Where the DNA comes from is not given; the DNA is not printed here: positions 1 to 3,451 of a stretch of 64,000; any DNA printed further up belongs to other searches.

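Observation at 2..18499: NRPS ending Tyr-Tyr-TE followed in the same operon by two tandem PAPS-type sulfotransferases: candidate doubly O-sulfated non-ribosomal peptide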

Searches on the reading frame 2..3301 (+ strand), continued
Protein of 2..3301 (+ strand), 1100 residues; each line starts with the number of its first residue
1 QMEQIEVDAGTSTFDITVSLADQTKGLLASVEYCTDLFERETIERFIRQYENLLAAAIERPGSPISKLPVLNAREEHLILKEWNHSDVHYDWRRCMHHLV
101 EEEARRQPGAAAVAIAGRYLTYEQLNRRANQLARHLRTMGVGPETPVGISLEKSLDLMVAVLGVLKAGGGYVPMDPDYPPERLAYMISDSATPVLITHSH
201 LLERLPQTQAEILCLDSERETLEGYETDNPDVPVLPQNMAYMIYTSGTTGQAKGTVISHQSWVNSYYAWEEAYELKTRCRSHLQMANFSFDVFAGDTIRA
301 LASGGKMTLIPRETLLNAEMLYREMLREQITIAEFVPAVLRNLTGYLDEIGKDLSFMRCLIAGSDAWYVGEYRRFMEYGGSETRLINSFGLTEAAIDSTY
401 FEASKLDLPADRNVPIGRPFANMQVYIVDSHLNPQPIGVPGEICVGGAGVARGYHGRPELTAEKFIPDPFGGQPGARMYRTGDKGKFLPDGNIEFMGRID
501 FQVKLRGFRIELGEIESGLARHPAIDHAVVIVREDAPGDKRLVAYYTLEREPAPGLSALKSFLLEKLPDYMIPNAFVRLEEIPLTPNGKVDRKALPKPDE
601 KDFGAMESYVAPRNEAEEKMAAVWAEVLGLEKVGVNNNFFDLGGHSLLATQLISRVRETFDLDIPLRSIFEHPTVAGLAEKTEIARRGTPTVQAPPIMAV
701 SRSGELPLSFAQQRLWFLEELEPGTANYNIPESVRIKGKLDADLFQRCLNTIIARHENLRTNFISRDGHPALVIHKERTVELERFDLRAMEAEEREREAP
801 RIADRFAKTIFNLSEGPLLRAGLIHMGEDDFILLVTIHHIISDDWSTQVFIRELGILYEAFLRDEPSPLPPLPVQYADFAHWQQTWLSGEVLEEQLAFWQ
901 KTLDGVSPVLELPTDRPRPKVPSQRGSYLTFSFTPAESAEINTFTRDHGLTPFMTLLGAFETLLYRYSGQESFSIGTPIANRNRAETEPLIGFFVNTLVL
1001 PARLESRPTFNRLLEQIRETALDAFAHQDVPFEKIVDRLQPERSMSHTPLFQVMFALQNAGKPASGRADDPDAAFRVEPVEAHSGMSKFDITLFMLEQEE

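Call 77: find_encoding_contigs(protein=P0301, flank=10000, max_places=2)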
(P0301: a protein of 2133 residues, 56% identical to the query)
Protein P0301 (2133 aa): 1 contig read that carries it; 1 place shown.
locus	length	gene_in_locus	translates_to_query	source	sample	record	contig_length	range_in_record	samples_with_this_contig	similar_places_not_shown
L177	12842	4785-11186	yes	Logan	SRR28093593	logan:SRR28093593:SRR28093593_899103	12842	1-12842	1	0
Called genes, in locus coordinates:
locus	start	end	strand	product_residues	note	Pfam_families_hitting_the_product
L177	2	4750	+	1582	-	?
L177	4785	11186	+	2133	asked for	PF00668:Condensation, PF00501:AMP-binding, PF13193:AMP-binding_C, PF00550:PP-binding, PF00668:Condensation, PF00501:AMP-binding, PF13193:AMP-binding_C, PF00550:PP-binding, +1 more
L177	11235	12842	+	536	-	?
